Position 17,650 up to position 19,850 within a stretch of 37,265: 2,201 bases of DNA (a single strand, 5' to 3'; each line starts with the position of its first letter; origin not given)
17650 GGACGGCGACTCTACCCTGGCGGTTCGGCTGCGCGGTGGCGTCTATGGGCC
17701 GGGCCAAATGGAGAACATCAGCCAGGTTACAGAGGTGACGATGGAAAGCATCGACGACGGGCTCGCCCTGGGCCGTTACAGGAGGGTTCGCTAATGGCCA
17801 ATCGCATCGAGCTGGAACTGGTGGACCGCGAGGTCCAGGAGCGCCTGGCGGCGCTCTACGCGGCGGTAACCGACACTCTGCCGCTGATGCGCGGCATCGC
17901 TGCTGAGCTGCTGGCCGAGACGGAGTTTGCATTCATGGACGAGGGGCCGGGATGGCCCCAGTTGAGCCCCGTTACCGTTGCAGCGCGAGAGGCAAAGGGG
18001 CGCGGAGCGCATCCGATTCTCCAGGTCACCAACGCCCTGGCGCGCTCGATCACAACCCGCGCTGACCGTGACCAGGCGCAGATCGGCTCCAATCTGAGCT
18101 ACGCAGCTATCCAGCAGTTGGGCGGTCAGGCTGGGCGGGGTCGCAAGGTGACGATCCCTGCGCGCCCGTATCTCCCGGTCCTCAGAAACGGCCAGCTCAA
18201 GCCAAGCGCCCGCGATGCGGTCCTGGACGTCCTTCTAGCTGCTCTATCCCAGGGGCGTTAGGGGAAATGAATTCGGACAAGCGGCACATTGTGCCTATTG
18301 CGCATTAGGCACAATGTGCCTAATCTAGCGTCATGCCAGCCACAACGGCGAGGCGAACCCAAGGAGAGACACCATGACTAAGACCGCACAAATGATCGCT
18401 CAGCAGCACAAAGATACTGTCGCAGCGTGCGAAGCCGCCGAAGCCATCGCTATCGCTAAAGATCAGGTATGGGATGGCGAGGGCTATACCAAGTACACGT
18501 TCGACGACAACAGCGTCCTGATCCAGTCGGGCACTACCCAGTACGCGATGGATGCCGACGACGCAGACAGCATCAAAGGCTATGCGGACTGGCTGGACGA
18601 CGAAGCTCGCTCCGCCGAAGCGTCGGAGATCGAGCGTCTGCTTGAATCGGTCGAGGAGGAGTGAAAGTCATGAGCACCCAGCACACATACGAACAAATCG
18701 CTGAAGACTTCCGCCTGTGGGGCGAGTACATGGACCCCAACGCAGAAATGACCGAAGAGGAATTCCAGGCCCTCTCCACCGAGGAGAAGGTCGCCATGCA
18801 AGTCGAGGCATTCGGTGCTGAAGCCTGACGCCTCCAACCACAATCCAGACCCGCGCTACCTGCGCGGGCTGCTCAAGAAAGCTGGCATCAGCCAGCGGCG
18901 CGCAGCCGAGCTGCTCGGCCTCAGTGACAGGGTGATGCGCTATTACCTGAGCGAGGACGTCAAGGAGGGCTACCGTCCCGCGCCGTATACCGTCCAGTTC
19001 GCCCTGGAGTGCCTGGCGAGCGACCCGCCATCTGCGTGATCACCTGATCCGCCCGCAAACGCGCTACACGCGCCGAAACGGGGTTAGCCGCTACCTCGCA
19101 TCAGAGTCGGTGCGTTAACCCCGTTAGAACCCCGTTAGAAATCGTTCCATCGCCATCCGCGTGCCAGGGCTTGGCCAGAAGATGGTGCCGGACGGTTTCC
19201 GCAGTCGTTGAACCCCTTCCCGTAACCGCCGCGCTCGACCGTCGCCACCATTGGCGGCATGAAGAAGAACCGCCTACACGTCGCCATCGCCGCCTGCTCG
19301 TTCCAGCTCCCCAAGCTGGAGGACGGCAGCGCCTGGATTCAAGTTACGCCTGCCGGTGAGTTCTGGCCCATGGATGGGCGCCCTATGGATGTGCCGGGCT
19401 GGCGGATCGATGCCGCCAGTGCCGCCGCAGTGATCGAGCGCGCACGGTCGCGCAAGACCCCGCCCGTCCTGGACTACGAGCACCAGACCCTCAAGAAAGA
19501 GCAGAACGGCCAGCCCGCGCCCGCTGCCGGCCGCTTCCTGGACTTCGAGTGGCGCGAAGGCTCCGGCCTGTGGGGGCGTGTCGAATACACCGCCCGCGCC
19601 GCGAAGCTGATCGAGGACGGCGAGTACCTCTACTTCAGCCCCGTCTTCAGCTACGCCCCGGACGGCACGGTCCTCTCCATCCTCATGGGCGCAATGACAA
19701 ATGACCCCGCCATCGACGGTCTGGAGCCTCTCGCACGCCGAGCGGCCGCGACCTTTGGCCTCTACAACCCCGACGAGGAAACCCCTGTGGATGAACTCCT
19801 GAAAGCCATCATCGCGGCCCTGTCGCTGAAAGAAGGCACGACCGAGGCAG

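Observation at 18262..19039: Self-contained three-gene island between Mu-G and the protease: two tiny acidic proteins plus an HTH repressor (anti-CRISPR locus)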

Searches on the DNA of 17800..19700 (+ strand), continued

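Call 52: get_annotated_region(hit=H76, flank=100)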
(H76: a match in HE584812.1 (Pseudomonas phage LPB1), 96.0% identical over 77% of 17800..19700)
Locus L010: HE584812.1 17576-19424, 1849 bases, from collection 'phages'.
description: Pseudomonas phage LPB1, complate genome.
organism: Pseudomonas phage LPB1 (NCBI taxid 2994047)
taxonomy: Viruses; Duplodnaviria; Heunggongvirae; Uroviricota; Caudoviricetes; Casadabanvirus; Casadabanvirus LPB1
host: -; source: hospital sewage; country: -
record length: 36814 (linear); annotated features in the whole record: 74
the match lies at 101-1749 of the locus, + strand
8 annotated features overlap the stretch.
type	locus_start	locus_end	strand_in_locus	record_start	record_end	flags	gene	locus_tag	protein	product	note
CDS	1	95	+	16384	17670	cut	-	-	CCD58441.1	putative virion morphogenesis protein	ORF28; structural protein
CDS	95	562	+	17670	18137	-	-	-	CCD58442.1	putative virion morphogenesis protein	ORF29; structural protein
CDS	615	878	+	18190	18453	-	-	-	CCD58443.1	hypothetical protein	ORF29.1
CDS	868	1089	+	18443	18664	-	-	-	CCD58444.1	hypothetical protein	ORF31.1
CDS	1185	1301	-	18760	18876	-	-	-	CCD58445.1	hypothetical protein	ORF31.2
regulatory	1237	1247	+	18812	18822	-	-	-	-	terminator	-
CDS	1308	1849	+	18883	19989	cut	-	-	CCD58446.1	putative protease/scaffold protein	ORF33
regulatory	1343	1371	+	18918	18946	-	-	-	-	promoter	-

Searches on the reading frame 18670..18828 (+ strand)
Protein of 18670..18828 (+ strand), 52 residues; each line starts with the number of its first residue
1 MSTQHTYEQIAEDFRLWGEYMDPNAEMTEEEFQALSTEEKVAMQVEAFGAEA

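Call 5: search_solved_structures(query=window:18670-18825:+, max_evalue=1, show_alignments=2)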
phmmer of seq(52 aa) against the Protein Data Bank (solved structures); distinct sequences matched with E-value up to 1: 2.
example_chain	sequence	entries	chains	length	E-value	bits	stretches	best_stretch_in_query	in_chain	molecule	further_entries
7vzm_A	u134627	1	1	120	5.2e-19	69.8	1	1-51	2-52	AcrIE4-F7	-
9zem_A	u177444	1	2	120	0.059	17.2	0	24-45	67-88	HeliScrew4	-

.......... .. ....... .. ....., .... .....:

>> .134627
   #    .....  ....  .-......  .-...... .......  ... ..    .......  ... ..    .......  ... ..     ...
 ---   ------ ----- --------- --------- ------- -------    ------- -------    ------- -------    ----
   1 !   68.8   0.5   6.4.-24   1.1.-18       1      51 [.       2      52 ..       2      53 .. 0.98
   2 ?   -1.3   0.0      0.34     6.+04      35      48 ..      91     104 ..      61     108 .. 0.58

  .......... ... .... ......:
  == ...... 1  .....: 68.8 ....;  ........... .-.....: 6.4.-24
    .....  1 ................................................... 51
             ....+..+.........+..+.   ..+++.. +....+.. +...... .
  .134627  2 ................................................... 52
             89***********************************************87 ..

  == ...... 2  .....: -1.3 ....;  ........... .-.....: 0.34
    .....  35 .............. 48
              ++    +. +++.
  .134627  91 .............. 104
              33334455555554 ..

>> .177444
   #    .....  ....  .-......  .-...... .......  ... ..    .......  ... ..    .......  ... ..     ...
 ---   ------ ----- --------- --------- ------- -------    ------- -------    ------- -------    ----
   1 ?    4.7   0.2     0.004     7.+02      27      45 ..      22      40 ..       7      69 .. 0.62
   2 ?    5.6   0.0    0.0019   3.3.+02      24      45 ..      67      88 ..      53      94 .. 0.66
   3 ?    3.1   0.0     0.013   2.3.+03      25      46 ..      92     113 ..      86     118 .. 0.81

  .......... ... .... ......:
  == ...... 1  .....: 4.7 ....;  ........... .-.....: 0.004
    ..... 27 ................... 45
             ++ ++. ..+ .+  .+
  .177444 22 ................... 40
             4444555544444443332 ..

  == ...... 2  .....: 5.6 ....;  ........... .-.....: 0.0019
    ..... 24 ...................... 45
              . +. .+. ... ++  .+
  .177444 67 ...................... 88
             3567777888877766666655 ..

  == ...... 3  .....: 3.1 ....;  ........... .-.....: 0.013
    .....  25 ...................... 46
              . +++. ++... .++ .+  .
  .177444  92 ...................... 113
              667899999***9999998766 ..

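Call 40: search_protein_families(library=pfam, proteins=[window:18670-18828:+], max_evalue=0.01)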
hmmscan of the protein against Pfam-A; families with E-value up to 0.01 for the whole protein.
window:18670-18828:+ (52 aa): 1 family
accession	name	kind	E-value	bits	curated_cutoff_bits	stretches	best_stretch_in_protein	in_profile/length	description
PF25703.1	AcrF31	-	5.6e-40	135.6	27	1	1-52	1-52/52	Anti-CRISPR protein F31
